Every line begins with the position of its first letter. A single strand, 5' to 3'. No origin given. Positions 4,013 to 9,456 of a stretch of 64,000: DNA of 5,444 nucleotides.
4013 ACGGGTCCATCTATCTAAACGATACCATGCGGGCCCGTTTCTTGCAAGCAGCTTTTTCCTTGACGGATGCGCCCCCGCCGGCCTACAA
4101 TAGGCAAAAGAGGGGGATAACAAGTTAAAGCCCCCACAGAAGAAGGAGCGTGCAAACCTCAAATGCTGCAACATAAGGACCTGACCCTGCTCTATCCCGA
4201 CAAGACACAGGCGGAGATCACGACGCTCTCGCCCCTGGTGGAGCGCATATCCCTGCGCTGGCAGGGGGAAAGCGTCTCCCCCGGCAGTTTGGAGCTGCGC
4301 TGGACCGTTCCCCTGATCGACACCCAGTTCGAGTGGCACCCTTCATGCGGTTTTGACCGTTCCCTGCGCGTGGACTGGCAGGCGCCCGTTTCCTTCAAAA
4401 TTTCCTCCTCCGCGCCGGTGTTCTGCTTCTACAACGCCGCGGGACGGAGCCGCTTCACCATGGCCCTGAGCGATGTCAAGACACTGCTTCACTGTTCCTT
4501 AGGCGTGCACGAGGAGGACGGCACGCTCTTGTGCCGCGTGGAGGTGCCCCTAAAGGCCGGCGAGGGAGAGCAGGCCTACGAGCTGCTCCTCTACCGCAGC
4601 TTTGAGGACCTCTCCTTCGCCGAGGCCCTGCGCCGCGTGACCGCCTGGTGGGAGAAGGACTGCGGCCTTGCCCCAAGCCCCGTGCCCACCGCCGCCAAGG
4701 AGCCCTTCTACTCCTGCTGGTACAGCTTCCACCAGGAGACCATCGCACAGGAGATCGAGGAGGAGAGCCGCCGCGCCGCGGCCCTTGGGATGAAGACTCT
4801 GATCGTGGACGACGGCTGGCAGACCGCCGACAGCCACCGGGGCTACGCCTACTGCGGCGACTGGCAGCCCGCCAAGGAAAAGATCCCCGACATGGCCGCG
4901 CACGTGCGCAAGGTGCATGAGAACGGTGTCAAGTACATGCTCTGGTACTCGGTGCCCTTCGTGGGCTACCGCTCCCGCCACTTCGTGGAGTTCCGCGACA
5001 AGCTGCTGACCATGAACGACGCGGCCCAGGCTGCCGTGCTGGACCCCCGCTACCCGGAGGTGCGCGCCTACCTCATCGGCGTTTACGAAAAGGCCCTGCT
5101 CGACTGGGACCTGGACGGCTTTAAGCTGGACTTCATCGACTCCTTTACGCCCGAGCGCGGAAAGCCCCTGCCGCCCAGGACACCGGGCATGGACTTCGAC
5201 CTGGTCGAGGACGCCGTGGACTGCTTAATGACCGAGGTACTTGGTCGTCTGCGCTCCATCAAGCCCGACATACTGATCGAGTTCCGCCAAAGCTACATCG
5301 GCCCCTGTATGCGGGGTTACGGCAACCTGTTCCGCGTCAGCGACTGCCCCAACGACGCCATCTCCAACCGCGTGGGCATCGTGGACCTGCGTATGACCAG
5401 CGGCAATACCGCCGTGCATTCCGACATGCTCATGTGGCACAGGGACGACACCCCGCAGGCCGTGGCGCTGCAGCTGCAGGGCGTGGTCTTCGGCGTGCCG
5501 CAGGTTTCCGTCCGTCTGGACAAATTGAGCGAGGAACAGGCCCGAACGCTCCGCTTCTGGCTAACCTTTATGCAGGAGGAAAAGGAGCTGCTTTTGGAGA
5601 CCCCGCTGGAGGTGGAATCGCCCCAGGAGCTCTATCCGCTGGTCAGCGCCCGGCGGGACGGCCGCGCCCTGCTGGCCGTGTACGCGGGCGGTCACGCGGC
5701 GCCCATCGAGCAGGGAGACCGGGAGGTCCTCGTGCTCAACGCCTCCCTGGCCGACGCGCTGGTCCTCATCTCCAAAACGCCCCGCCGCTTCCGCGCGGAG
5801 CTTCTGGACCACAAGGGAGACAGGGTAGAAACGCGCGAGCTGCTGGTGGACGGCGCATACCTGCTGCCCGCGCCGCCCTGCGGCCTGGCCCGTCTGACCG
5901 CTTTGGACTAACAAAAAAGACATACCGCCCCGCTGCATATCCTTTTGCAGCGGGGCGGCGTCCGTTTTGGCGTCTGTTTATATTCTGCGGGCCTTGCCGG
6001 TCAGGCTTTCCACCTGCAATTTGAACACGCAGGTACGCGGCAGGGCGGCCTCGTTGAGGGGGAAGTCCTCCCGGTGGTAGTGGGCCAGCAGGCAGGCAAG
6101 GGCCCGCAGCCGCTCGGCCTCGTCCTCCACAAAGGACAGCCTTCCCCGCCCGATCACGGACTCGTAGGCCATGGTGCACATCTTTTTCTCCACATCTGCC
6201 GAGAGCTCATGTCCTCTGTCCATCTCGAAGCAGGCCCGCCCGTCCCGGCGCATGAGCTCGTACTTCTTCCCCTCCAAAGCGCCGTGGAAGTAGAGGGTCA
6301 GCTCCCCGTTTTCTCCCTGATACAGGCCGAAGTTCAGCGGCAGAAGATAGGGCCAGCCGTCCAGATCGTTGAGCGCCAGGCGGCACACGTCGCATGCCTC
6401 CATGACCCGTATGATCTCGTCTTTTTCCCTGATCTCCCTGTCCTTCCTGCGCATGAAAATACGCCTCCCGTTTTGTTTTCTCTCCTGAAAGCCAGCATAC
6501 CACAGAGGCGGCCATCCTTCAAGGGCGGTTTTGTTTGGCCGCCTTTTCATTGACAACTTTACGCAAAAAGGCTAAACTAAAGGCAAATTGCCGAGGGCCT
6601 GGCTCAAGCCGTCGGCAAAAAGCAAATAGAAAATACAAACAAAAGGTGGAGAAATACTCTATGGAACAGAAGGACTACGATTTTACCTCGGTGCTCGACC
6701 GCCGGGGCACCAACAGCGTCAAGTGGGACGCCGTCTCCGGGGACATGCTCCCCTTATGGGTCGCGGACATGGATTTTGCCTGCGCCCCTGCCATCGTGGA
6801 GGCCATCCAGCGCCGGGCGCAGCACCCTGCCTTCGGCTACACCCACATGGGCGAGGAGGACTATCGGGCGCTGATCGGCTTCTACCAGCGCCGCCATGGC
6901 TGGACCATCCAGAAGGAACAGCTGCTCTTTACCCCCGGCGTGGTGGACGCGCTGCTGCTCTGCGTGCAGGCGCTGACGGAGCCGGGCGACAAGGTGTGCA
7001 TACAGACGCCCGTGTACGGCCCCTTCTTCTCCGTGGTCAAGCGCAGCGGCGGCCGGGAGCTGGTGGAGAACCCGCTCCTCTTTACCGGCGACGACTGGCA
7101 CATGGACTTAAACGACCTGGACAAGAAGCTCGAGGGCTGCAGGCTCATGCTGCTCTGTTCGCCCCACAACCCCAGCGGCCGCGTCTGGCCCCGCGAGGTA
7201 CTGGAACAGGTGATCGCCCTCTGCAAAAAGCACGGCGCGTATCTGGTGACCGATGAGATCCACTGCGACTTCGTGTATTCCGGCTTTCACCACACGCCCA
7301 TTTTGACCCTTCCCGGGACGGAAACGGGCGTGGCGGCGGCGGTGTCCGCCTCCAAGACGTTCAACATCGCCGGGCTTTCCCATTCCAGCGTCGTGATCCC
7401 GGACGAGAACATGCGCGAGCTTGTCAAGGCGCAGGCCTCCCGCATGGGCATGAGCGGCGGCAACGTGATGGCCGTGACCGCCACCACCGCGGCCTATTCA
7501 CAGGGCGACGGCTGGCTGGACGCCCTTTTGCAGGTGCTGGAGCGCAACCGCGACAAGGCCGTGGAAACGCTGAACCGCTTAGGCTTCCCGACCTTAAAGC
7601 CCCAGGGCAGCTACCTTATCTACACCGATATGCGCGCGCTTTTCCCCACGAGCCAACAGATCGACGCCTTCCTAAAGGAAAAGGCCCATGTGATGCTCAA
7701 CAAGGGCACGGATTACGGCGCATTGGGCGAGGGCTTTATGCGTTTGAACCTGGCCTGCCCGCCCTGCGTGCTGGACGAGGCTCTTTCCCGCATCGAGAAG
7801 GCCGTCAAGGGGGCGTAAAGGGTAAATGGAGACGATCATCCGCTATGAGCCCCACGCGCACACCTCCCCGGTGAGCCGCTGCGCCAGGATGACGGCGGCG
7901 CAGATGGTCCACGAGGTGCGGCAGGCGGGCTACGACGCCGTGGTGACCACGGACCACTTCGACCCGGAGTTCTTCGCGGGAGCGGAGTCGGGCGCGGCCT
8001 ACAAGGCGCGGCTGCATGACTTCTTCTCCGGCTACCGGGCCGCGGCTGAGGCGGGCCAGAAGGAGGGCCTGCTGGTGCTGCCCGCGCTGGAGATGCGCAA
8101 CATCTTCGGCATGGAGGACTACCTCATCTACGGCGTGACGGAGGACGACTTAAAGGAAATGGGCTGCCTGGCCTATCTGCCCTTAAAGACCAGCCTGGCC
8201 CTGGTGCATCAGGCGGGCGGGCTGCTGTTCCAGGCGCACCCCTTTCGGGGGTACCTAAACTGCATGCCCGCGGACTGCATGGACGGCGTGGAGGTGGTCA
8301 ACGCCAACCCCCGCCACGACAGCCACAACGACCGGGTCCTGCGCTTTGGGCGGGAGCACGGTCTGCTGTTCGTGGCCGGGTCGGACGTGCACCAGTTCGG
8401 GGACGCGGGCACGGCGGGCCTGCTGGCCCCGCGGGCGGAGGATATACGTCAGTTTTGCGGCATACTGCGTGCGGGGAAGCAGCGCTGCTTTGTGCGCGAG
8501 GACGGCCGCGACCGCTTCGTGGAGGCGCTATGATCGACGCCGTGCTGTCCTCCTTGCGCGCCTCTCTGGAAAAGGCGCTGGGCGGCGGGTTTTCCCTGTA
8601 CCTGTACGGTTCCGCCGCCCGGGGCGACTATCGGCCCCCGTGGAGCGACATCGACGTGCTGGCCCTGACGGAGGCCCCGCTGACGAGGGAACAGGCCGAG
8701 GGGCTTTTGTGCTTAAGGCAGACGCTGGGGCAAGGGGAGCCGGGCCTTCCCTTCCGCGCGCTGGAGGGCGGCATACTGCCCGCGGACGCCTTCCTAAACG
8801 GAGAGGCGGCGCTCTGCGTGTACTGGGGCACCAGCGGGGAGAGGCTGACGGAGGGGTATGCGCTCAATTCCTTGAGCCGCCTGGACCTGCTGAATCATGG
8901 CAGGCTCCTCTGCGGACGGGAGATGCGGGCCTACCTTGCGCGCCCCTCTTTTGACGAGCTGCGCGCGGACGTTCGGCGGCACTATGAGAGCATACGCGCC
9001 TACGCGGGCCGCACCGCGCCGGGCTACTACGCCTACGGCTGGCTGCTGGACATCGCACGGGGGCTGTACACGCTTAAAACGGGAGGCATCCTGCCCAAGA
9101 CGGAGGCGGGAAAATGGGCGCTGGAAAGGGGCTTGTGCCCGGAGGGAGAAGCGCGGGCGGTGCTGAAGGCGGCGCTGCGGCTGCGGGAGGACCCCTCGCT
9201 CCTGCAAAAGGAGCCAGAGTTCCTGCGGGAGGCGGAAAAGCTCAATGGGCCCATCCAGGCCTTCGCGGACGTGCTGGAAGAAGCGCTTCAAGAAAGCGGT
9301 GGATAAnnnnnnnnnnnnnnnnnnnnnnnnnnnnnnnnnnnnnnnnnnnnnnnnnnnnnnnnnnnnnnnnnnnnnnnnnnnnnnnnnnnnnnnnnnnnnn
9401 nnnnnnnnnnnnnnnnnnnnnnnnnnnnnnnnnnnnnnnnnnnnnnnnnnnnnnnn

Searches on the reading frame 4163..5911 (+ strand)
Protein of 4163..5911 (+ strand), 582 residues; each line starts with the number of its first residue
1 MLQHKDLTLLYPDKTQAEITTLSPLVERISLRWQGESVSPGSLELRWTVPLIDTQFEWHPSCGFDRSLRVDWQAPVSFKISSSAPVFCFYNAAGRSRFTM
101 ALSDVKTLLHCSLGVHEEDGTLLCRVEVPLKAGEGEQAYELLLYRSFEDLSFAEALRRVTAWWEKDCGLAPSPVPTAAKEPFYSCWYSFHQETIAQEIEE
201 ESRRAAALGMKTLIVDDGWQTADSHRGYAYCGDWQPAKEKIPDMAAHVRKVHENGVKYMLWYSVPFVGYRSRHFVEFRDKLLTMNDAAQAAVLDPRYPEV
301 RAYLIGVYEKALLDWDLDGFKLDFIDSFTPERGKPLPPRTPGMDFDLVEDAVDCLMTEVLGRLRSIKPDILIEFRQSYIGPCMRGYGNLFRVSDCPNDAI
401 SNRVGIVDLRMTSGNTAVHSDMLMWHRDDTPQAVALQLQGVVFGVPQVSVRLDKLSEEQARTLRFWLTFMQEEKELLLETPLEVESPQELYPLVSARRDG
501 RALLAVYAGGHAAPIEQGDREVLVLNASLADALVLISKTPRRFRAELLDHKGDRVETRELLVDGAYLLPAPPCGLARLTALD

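Call 10: search_protein_families(library=pfam, proteins=[window:4163-5911:+])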
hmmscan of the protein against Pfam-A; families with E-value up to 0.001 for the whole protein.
window:4163-5911:+ (582 aa): 3 families
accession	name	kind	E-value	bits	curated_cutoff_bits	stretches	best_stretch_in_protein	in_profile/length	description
PF02065.24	Melibiase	-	8.1e-10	38.6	27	1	195-325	57-192/347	Melibiase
PF01055.32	Glyco_hydro_31_2nd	-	0.00017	21.5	23.5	1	191-328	21-160/328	Glycosyl hydrolases family 31 TIM-barrel domain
PF02638.21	GHL10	-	0.0006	19.4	27.9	0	275-328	112-166/311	Glycosyl hydrolase-like 10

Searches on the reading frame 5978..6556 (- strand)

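Call 12: search_protein_families(library=pfam, proteins=[window:5978-6556:-])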
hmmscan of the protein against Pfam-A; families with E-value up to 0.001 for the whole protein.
window:5978-6556:- (192 aa): 2 families
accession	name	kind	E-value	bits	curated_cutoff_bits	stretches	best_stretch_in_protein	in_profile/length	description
PF12900.13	Pyridox_ox_2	-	9.6e-21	74.7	27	1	44-188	1-139/140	Pyridoxamine 5'-phosphate oxidase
PF01243.27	PNPOx_N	-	1.2e-05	26.1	28.1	1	46-185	3-116/120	Pyridoxamine 5'-phosphate oxidase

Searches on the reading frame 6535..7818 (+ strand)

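Call 10: search_protein_families(library=pfam, proteins=[window:6535-7818:+])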
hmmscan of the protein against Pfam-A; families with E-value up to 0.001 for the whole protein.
window:6535-7818:+ (427 aa): 1 family
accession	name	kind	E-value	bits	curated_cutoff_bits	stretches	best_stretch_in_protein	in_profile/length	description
PF00155.27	Aminotran_1_2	-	2.5e-49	168.9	19.7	1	71-420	3-361/361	Aminotransferase class I and II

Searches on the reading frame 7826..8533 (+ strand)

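Call 10: search_protein_families(library=pfam, proteins=[window:7826-8533:+])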
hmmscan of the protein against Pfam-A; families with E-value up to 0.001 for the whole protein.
window:7826-8533:+ (235 aa): 1 family
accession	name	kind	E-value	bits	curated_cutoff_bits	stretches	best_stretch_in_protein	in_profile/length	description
PF19799.5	DUF6282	-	0.00086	19.5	26.8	0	7-47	3-43/196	Family of unknown function (DUF6282)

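Call 80: search_protein_families(library=pfam, proteins=[window:7826-8533:+], max_evalue=0.1)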
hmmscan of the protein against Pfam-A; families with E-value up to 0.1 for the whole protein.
window:7826-8533:+ (235 aa): 3 families
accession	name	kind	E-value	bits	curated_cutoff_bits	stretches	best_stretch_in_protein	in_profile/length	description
PF19799.5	DUF6282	-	0.00086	19.5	26.8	1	7-47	3-43/196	Family of unknown function (DUF6282)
PF13263.12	PHP_C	-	0.0011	18.8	21.3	1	166-216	2-53/56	PHP-associated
PF02811.25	PHP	-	0.0048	17.7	26.4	1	10-106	3-70/164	PHP domain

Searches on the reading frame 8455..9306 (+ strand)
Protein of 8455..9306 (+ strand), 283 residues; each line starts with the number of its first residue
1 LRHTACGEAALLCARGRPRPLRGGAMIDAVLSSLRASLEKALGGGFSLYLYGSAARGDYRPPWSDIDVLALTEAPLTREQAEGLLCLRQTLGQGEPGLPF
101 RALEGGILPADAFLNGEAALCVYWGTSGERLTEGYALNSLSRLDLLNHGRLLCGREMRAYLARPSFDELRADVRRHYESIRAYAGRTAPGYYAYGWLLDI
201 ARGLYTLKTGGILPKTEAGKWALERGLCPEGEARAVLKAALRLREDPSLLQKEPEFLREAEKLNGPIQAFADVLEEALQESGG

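Call 80: search_protein_families(library=pfam, proteins=[window:8455-9306:+], max_evalue=0.1)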
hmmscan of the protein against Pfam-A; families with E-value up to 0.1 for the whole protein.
window:8455-9306:+ (283 aa): 3 families
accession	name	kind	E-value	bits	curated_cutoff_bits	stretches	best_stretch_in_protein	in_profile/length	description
PF01909.29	NTP_transf_2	-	9.7e-07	29.5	21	1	35-78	5-46/93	Nucleotidyltransferase domain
PF13427.11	AadA_C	-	1.4e-06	28.9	22.2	1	196-246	33-80/103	Aminoglycoside adenylyltransferase, C-terminal domain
PF18765.7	Polbeta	-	0.0095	16.5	26.9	1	48-80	16-47/93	Polymerase beta, Nucleotidyltransferase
